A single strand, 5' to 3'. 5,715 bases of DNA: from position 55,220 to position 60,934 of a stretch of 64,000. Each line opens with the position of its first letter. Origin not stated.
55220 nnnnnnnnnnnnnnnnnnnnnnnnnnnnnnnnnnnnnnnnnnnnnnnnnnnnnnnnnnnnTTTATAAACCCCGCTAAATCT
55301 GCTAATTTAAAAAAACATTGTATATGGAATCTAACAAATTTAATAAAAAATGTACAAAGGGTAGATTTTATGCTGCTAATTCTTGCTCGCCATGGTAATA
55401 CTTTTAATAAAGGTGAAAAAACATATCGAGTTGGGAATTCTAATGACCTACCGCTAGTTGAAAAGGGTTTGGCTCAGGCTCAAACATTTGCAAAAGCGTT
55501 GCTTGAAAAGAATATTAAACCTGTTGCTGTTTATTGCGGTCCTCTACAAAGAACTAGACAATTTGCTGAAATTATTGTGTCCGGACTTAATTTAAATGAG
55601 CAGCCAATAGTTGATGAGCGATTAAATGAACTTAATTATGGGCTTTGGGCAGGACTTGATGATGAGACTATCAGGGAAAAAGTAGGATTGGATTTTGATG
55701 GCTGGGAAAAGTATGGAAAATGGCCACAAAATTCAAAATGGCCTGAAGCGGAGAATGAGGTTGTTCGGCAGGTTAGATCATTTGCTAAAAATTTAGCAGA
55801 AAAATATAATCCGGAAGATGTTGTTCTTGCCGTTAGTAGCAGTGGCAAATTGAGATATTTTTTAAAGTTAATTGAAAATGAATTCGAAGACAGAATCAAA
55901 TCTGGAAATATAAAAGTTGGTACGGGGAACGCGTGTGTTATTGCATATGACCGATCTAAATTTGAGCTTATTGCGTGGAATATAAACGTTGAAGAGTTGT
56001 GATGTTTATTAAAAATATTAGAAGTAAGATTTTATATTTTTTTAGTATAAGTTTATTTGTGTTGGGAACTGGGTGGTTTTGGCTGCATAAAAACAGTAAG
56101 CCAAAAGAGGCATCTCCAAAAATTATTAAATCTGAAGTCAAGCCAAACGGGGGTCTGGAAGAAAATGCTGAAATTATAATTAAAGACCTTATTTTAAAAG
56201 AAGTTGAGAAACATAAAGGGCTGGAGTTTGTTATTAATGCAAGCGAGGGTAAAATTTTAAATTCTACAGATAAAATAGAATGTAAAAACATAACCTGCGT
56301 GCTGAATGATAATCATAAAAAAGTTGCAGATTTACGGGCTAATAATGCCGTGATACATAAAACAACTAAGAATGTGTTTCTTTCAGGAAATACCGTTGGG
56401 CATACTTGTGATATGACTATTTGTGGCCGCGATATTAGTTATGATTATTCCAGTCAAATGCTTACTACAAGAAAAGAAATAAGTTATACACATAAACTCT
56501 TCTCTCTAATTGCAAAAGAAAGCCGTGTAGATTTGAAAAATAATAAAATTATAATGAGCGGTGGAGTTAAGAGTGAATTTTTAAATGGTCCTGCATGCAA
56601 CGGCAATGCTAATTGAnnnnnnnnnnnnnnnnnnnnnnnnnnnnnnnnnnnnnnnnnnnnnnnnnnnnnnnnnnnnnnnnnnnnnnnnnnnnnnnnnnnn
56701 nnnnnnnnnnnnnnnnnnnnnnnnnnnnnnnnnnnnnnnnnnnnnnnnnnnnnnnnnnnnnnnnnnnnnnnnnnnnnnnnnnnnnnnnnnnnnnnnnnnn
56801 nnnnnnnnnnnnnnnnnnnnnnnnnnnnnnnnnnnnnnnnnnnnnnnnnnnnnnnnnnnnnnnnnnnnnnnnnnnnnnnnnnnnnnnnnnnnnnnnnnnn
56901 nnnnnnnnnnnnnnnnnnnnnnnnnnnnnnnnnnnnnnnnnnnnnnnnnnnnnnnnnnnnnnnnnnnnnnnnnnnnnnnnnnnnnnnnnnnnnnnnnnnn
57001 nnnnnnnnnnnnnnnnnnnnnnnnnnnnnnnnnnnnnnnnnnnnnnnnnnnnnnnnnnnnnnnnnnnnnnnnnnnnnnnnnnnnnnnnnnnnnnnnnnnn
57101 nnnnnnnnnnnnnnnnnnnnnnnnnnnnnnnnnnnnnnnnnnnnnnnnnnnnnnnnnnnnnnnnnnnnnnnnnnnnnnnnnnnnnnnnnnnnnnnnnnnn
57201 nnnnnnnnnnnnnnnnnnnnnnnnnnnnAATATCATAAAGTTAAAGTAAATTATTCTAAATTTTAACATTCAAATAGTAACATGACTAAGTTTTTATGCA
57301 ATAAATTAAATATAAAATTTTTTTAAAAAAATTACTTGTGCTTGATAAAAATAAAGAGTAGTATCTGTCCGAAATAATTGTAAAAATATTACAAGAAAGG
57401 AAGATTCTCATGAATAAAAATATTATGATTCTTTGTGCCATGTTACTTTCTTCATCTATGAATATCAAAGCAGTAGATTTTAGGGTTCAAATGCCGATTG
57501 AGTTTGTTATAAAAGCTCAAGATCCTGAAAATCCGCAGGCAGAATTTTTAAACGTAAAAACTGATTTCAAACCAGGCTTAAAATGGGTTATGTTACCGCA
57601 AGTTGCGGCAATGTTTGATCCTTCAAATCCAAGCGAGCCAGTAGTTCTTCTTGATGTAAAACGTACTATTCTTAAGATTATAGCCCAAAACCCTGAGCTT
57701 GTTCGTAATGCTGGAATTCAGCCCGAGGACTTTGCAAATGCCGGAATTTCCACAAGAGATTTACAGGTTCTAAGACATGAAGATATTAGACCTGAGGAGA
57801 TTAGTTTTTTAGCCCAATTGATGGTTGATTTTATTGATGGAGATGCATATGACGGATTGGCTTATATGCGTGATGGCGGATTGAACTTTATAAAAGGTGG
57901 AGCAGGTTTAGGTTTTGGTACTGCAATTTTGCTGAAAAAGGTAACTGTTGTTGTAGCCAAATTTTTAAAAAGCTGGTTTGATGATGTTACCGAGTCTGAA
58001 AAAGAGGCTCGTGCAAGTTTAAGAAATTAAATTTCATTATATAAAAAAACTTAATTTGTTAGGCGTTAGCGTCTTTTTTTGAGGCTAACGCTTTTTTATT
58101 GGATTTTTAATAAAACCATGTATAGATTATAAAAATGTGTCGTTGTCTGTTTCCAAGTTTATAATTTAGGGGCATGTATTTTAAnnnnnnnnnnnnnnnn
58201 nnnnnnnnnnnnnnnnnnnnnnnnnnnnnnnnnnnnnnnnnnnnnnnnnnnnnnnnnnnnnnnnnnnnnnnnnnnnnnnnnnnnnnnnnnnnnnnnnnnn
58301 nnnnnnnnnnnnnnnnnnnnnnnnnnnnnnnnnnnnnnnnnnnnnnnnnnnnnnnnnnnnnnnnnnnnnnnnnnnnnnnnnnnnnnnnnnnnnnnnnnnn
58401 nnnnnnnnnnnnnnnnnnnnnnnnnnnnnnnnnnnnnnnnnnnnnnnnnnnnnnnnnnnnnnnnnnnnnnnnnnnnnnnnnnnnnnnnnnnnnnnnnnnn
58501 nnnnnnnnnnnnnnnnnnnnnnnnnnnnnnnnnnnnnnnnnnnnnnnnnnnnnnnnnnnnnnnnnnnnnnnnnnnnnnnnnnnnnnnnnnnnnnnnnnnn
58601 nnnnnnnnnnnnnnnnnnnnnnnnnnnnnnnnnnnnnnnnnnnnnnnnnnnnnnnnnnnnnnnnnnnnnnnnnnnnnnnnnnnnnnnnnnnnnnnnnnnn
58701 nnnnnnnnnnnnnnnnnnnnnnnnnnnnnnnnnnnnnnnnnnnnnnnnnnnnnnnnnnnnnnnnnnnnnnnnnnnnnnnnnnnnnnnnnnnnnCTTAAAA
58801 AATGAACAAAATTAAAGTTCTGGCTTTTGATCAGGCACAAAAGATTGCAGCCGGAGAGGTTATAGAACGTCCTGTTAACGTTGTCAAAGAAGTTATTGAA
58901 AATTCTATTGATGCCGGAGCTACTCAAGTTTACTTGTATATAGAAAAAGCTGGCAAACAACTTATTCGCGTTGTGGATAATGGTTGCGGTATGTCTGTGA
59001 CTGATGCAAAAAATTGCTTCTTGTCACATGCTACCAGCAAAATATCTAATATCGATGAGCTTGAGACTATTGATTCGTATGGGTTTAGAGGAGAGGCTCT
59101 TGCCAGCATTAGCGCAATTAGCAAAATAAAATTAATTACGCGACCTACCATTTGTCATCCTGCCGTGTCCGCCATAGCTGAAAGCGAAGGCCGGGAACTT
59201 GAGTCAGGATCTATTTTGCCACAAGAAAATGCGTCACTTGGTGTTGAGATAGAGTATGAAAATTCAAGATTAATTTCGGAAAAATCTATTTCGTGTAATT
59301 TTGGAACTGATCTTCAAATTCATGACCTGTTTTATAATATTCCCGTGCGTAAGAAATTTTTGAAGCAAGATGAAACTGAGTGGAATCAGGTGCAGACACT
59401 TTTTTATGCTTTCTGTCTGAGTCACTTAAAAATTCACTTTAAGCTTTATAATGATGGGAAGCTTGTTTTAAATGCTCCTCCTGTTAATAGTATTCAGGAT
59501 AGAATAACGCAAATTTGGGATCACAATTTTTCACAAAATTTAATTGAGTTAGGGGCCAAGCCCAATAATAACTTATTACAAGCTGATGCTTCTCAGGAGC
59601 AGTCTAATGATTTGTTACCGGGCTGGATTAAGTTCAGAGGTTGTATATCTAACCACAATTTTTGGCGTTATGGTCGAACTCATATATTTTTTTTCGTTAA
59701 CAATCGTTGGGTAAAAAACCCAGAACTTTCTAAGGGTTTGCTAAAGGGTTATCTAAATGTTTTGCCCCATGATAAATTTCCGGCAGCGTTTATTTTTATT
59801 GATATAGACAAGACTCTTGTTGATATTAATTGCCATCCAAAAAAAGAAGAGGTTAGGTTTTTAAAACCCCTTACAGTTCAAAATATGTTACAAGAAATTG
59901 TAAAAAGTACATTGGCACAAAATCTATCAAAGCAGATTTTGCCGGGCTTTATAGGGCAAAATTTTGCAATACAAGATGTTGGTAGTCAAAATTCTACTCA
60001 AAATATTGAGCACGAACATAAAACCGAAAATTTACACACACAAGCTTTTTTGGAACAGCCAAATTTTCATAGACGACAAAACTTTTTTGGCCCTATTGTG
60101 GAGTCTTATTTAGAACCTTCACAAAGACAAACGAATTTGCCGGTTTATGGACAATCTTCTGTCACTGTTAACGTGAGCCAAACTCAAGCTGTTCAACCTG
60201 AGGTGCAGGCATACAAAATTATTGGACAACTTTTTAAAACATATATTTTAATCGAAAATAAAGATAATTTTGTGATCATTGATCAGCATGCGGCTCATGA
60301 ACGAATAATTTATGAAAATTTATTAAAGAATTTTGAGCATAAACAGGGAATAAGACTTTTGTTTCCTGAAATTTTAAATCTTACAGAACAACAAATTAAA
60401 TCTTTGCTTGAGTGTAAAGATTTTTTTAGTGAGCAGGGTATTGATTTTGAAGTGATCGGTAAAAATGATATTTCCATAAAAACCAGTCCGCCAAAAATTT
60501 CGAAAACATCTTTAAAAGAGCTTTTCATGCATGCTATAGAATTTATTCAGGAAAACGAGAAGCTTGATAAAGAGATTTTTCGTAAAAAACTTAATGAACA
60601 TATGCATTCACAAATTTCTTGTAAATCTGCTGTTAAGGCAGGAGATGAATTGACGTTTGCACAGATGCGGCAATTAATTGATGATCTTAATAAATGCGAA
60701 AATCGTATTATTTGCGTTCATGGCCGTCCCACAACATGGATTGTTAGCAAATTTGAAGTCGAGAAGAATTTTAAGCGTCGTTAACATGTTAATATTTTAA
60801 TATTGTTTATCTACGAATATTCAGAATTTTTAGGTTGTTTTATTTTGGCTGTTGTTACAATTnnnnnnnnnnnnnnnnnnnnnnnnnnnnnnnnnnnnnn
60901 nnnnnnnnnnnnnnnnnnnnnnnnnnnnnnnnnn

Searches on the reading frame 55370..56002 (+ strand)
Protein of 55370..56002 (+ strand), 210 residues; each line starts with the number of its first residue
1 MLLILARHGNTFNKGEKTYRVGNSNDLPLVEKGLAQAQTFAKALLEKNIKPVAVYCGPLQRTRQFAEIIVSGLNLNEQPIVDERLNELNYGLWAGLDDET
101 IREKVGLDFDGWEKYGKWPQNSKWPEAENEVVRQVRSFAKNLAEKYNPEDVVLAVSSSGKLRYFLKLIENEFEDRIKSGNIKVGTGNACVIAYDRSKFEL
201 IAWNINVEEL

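Call 56: search_protein_families(library=pfam, proteins=[window:55370-56002:+], max_evalue=0.00001)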
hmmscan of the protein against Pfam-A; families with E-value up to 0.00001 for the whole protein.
window:55370-56002:+ (210 aa): 1 family
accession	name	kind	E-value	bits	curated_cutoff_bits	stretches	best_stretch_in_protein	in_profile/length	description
PF00300.27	His_Phos_1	-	1.1e-33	117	21.7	1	3-205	1-193/194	Histidine phosphatase superfamily (branch 1)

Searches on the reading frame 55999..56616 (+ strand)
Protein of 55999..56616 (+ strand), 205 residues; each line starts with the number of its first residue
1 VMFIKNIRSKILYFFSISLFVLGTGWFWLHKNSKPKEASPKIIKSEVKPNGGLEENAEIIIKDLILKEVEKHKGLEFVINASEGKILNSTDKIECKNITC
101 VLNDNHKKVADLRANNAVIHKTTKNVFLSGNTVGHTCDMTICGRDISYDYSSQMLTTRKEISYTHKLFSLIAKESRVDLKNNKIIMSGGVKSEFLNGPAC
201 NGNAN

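Call 56: search_protein_families(library=pfam, proteins=[window:55999-56616:+], max_evalue=0.00001)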
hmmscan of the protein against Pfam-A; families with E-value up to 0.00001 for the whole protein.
window:55999-56616:+ (205 aa): 1 family
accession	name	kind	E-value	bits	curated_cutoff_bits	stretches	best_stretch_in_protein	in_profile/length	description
PF06835.18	LptC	-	8e-09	35.8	21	1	37-192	21-172/175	Lipopolysaccharide-assembly, LptC-related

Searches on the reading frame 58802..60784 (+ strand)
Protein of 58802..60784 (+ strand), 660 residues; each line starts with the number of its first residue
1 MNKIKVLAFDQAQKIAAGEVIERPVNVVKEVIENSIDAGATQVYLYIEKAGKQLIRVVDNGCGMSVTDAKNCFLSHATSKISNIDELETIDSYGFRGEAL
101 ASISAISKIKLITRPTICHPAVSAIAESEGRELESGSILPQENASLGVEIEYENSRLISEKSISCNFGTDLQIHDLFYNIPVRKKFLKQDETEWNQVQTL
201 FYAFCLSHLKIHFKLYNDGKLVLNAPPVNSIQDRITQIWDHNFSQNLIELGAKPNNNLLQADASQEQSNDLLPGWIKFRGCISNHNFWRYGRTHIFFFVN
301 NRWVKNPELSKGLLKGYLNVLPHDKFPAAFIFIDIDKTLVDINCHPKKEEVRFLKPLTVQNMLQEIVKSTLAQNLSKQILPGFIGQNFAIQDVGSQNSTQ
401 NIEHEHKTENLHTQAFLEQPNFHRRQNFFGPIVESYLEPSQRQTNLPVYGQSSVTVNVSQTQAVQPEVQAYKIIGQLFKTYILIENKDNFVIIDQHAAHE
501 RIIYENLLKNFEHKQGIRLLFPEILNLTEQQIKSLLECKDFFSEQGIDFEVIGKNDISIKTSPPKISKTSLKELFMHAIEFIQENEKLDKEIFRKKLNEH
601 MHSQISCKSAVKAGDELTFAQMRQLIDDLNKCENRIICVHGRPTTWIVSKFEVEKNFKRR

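Call 56: search_protein_families(library=pfam, proteins=[window:58802-60784:+], max_evalue=0.00001)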
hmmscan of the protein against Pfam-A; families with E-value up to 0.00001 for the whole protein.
window:58802-60784:+ (660 aa): 4 families
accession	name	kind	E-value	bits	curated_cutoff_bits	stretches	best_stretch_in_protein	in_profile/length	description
PF08676.16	MutL_C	-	1.2e-31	109.7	25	1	474-617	1-142/142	MutL C terminal dimerisation domain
PF01119.25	DNA_mis_repair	-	2.2e-28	98.7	26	1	251-371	6-118/119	DNA mismatch repair protein, C-terminal domain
PF13589.12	HATPase_c_3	-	4e-13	50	25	1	26-114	5-93/137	Histidine kinase-, DNA gyrase B-, and HSP90-like ATPase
PF02518.31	HATPase_c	-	5.4e-06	27.3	26.4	0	22-77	4-62/111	Histidine kinase-, DNA gyrase B-, and HSP90-like ATPase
